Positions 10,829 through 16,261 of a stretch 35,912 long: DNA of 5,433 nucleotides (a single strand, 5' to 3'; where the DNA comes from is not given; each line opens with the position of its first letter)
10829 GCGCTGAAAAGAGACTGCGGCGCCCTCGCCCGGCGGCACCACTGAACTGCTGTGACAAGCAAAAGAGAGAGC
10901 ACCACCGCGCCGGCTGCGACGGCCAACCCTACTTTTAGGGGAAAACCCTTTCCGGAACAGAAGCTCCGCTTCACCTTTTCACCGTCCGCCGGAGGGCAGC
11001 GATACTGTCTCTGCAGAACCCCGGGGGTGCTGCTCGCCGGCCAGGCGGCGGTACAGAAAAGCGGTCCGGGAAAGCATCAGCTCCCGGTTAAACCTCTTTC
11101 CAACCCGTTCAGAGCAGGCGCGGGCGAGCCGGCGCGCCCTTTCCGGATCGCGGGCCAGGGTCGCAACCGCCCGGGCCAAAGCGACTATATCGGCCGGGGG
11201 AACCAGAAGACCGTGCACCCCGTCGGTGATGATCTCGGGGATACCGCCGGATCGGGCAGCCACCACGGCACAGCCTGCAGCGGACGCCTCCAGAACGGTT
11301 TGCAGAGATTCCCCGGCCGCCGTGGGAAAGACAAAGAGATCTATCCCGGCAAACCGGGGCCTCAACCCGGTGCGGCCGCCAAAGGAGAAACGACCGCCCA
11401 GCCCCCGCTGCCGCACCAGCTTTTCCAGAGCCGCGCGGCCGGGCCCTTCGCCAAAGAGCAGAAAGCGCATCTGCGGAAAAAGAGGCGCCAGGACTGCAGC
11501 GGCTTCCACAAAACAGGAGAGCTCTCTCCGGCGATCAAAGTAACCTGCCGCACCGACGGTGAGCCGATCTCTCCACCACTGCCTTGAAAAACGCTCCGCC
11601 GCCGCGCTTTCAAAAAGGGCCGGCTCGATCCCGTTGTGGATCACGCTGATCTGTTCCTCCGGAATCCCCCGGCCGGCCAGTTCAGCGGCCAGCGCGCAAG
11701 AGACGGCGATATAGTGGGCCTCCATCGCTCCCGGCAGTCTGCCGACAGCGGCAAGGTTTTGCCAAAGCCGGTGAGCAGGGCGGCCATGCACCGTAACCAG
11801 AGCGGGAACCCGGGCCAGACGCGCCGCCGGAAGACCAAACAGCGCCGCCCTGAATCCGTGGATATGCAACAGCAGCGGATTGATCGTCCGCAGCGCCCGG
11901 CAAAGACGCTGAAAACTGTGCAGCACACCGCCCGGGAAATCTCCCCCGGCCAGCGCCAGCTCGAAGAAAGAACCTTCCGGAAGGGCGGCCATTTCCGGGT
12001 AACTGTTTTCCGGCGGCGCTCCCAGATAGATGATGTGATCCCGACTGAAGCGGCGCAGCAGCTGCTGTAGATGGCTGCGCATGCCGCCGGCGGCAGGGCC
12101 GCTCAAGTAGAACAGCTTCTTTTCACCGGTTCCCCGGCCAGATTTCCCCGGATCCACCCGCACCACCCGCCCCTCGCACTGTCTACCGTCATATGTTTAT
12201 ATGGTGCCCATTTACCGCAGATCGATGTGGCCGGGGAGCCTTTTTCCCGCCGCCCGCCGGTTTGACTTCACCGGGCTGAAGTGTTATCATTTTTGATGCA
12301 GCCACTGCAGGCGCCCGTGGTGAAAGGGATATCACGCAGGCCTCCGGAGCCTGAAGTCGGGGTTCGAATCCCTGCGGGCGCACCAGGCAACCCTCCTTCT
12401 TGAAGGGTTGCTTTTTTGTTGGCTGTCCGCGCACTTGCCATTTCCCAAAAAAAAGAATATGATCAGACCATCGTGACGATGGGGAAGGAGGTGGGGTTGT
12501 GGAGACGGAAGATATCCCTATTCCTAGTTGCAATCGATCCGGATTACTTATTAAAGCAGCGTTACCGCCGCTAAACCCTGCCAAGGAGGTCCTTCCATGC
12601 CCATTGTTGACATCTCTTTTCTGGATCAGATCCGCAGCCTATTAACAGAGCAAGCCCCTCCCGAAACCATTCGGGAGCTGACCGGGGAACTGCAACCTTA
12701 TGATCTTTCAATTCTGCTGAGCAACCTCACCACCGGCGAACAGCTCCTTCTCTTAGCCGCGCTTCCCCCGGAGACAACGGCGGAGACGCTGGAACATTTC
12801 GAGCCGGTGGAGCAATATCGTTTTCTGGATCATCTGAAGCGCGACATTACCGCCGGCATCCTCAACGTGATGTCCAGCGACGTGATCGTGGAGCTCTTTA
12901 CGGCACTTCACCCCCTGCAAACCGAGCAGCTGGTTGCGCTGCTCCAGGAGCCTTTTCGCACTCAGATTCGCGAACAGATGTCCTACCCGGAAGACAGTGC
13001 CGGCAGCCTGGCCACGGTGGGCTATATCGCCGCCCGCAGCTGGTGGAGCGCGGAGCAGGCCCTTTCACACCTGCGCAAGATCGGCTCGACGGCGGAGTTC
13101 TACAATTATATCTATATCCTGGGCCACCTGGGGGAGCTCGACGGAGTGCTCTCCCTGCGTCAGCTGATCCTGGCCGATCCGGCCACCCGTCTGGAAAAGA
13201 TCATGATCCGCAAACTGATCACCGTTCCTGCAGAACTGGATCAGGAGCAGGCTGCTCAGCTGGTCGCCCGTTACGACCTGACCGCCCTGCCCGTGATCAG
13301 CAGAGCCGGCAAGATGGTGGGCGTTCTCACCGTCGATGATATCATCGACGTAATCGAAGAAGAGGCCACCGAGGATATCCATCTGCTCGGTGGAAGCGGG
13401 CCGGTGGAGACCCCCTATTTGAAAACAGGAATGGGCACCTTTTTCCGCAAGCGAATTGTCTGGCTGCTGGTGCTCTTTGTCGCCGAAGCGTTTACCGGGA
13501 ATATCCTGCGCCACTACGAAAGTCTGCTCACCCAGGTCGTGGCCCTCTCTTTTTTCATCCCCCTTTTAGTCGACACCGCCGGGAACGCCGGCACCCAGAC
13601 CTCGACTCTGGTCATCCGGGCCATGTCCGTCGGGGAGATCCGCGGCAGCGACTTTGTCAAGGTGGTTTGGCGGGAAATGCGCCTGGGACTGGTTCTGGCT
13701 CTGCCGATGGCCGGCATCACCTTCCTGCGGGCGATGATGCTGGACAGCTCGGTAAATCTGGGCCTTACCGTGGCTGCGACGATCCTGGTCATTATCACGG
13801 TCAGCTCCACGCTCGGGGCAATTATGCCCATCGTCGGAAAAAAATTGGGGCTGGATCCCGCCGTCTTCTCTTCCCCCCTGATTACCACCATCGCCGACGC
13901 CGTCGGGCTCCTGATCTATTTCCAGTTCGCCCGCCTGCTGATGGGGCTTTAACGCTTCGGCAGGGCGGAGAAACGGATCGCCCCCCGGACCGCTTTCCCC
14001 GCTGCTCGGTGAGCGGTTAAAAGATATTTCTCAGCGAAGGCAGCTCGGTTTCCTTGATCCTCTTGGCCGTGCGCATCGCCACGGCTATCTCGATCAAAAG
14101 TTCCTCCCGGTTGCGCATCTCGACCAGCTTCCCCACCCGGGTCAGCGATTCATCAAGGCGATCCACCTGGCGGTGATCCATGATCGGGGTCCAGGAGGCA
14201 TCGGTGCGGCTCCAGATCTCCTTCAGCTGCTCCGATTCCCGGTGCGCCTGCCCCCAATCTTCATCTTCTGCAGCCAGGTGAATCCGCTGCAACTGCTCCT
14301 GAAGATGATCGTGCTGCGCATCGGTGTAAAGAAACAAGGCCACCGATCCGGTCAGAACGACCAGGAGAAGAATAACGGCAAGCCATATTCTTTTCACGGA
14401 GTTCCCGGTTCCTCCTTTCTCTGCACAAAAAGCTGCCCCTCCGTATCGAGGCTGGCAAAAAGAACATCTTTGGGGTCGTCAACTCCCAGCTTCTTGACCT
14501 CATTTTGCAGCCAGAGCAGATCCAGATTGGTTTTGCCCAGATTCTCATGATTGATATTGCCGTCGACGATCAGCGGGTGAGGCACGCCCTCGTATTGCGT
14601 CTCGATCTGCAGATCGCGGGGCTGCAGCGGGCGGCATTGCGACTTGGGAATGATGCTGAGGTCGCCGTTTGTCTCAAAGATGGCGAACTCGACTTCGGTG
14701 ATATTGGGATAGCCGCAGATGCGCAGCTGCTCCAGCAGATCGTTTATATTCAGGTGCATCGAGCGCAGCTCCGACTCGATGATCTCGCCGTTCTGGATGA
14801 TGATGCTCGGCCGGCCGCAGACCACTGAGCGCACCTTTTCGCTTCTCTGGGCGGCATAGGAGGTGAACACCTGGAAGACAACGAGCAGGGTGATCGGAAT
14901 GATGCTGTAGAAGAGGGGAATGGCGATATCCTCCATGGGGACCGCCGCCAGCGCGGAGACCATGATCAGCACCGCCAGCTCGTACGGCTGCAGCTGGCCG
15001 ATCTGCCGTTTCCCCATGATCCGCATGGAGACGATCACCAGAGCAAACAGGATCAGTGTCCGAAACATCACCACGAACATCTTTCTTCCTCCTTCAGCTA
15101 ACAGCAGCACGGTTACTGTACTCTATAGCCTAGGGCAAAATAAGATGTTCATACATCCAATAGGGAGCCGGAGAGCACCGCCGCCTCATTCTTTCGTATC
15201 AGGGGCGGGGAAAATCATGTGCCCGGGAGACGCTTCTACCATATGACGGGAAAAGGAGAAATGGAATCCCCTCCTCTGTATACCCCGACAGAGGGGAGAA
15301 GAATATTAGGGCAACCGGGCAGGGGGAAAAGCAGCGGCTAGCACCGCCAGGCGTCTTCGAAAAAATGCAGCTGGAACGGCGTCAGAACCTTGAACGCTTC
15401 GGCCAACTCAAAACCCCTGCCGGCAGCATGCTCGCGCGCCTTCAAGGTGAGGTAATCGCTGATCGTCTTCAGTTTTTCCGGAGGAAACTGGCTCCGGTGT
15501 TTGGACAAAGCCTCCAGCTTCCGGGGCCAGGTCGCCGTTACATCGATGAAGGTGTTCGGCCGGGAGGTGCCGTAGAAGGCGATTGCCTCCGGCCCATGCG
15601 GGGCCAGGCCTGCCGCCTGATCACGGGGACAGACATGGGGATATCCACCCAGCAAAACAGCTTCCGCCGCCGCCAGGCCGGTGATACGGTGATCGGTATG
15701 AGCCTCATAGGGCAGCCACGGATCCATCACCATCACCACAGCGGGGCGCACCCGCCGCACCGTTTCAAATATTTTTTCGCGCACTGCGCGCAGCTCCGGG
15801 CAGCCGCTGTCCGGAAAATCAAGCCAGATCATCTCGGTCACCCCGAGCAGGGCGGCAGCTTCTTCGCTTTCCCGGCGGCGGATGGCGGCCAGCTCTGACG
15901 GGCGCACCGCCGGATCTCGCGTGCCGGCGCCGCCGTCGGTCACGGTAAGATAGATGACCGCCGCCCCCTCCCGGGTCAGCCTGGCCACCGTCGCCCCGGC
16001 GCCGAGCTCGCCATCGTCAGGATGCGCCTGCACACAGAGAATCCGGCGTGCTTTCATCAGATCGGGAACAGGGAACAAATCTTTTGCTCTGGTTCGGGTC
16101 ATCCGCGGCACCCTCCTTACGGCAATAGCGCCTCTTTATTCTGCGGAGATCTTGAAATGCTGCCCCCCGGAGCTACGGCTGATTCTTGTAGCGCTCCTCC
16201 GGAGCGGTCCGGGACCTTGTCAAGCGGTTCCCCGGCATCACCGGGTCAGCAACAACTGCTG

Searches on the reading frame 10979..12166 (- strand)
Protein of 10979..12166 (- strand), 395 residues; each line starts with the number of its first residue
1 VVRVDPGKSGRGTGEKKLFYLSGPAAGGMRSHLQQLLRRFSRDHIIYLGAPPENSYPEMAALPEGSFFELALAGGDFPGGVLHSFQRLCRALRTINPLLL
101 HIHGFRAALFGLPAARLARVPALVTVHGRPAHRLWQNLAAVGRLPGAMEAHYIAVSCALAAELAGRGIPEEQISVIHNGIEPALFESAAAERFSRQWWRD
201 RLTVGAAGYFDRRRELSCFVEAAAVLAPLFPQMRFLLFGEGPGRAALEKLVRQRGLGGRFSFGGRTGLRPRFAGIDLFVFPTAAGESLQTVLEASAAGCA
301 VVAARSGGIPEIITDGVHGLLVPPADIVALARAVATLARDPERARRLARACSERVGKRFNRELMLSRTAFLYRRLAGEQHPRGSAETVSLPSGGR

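Call 11: search_protein_families(library=pfam, proteins=[window:10979-12166:-], max_evalue=0.001)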
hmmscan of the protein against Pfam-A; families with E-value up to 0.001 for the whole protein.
window:10979-12166:- (395 aa): 5 families
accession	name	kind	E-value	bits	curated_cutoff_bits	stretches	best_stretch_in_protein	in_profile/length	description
PF13692.12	Glyco_trans_1_4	-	3.3e-23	83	27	1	203-340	3-142/142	Glycosyl transferases group 1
PF00534.26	Glycos_transf_1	-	3.2e-21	76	26.4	1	199-350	13-168/172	Glycosyl transferases group 1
PF13439.12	Glyco_transf_4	-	3.7e-16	60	28.5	1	27-182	2-168/170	Glycosyltransferase Family 4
PF13579.12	Glyco_trans_4_4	-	3.5e-11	44.1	29.7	1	28-179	2-158/158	Glycosyl transferase 4-like domain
PF13524.12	Glyco_trans_1_2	-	9.4e-07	29.3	25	1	291-359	67-133/144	Glycosyl transferase-like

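Call 12: search_protein_families(library=ncbifam, proteins=[window:10979-12166:-], max_evalue=0.00001)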
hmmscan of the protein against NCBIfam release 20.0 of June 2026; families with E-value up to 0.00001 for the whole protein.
window:10979-12166:- (395 aa): 16 families
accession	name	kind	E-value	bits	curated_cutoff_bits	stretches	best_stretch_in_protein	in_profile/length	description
TIGR03088.1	stp2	hypoth_equivalog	6.9e-36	124.1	409.05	1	78-374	63-372/374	TIGR03088 family PEP-CTERM/XrtA system glycosyltransferase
TIGR04063.1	stp3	hypoth_equivalog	8.5e-24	84.2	442.05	1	150-375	158-395/397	TIGR04063 family PEP-CTERM/XrtA system glycosyltransferase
TIGR03999.1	thiol_BshA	equivalog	9.8e-22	77.4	273.7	1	154-375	150-373/375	N-acetyl-alpha-D-glucosaminyl L-malate synthase BshA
TIGR02149.1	glgA_Coryne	subfamily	3.7e-20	72.4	302.4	1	275-375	284-390/391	glycogen synthase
NF041876.1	EPS_EpsE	equivalog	1.3e-19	70.7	400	1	201-362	214-383/389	exopolysaccharide biosynthesis GT4 family glycosyltransferase EpsE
NF011726.0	PRK15179.1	equivalog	1.1e-14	53.7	733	1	81-372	385-691/694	Vi polysaccharide biosynthesis protein TviE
TIGR03449.1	mycothiol_MshA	equivalog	3e-11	42.9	462.5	1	171-361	188-389/406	D-inositol-3-phosphate glycosyltransferase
TIGR04005.1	wcaL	equivalog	5.9e-10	38.6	537.6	1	155-371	181-402/406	colanic acid biosynthesis glycosyltransferase WcaL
NF007640.0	PRK10307.1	subfamily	1.5e-08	33.9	276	1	155-367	178-399/411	WcaI family glycosyltransferase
NF053787.1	GlcN_PG_synth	equivalog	2.2e-08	33.3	480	1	290-375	277-359/361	N-acetylglucosaminyl phosphatidylglycerol synthase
TIGR02472.1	sucr_P_syn_N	equivalog_domain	2.9e-08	33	576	1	278-359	344-425/439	sucrose-phosphate synthase, putative, glycosyltransferase domain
NF038229.1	Glyco4_Geo_Pelo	equivalog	2.1e-07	30.3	400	0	289-374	252-335/338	GPMC system family 4 glycosyltransferase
NF038298.1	EPS_HpsO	equivalog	1.4e-06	27.4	575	0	291-372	305-384/388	hormogonium polysaccharide biosynthesis glycosyltransferase HpsO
NF038011.1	PelF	equivalog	2.4e-06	26.9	100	1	166-372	275-489/489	GT4 family glycosyltransferase PelF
NF047880.1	glyco_SdgA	exception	4.2e-06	25.6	800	1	226-357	340-473/488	serine-aspartate repeat adhesin O-glycosyltransferase SdgA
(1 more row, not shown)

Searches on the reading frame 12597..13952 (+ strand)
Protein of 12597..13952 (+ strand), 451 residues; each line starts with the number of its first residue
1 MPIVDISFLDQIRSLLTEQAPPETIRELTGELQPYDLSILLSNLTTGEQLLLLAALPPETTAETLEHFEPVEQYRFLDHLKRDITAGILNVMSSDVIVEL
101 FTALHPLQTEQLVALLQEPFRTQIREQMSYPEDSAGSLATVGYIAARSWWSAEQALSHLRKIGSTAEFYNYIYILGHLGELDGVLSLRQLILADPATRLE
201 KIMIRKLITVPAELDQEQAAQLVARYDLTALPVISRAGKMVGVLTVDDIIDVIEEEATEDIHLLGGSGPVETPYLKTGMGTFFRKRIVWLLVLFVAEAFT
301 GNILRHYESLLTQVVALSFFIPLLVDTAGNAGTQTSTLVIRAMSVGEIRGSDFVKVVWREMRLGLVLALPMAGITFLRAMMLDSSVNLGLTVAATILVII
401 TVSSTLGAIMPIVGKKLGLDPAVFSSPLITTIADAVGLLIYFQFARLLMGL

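Call 11: search_protein_families(library=pfam, proteins=[window:12597-13952:+], max_evalue=0.001)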
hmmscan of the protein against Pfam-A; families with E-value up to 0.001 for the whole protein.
window:12597-13952:+ (451 aa): 3 families
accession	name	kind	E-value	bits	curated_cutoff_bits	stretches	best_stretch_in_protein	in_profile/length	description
PF01769.21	MgtE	-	7.8e-34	117.1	27.6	1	321-442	1-123/125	Divalent cation transporter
PF03448.22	MgtE_N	-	1.2e-14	55.1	25.9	1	32-133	1-102/102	MgtE intracellular N domain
PF00571.33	CBS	-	2.3e-12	47.5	24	1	200-254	2-56/57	CBS domain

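Call 12: search_protein_families(library=ncbifam, proteins=[window:12597-13952:+], max_evalue=0.00001)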
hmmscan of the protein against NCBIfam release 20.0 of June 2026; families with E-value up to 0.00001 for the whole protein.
window:12597-13952:+ (451 aa): 3 families
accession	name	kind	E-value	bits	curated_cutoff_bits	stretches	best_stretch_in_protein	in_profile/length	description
TIGR00400.1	mgtE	equivalog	1.3e-116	390.1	232.75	1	14-449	13-447/450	magnesium transporter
NF038279.1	TF_CBS_SpxR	exception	1.1e-06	27.7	600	1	179-261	231-313/427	CBS-HotDog domain-containing transcription factor SpxR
TIGR01302.1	IMP_dehydrog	equivalog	3.7e-06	26.1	481.5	1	153-254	96-201/450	IMP dehydrogenase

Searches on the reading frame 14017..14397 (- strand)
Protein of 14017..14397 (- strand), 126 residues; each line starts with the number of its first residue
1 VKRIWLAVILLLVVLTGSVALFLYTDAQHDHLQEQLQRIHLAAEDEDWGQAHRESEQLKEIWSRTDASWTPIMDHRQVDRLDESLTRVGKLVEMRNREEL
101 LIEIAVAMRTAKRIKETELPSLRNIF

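Call 35: search_protein_families(library=pfam, proteins=[window:14017-14397:-], max_evalue=0.00001)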
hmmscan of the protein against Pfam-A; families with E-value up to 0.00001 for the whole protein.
window:14017-14397:- (126 aa): 1 family
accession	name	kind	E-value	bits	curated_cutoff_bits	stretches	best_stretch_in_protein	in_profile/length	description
PF14276.11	DUF4363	-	4.7e-24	84.9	27.5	1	23-125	5-107/107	Domain of unknown function (DUF4363)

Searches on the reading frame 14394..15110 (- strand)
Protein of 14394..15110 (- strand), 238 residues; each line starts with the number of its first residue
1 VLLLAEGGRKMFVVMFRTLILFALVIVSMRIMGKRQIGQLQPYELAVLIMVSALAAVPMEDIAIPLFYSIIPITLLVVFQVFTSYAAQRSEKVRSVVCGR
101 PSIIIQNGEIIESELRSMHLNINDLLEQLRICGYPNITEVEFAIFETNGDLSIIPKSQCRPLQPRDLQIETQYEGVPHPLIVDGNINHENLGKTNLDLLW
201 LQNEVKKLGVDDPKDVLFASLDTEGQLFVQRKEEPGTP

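Call 35: search_protein_families(library=pfam, proteins=[window:14394-15110:-], max_evalue=0.00001)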
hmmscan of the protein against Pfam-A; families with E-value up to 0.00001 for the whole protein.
window:14394-15110:- (238 aa): 1 family
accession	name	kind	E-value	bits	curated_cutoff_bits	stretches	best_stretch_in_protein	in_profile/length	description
PF04239.17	DUF421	-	1.6e-40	138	23.6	1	89-221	2-128/129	YetF C-terminal domain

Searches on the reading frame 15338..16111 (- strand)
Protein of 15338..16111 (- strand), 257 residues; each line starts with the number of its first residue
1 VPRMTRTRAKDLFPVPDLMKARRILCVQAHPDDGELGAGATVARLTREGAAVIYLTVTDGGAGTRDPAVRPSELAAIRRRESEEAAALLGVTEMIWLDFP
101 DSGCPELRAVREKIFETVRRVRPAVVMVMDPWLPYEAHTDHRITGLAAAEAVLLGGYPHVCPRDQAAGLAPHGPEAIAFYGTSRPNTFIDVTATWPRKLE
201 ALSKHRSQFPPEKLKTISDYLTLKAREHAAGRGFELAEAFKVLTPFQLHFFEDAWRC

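Call 35: search_protein_families(library=pfam, proteins=[window:15338-16111:-], max_evalue=0.00001)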
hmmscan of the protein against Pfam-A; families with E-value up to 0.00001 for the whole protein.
window:15338-16111:- (257 aa): 1 family
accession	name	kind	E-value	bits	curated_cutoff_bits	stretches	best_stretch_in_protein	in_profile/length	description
PF02585.22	PIG-L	-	5.5e-32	111.4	28.2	1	25-151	1-128/129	GlcNAc-PI de-N-acetylase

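Call 37: search_protein_families(library=ncbifam, proteins=[window:15338-16111:-], max_evalue=0.00001)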
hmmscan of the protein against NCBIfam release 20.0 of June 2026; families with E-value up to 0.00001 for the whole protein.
window:15338-16111:- (257 aa): 4 families
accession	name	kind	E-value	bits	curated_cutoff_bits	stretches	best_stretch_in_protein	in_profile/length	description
TIGR04001.1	thiol_BshB1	equivalog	8e-29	101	182.5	1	24-245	4-223/226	bacillithiol biosynthesis deacetylase BshB1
TIGR04000.1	thiol_BshB2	equivalog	1.5e-16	60.7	195.25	1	23-210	2-186/217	bacillithiol biosynthesis deacetylase BshB2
TIGR03446.1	mycothiol_Mca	equivalog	1.3e-14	54.4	277.15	1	23-106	2-89/283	mycothiol conjugate amidase Mca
TIGR03445.1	mycothiol_MshB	equivalog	1.2e-10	41.8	224.35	1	25-151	1-151/284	N-acetyl-1-D-myo-inositol-2-amino-2-deoxy-alpha-D-glucopyranoside deacetylase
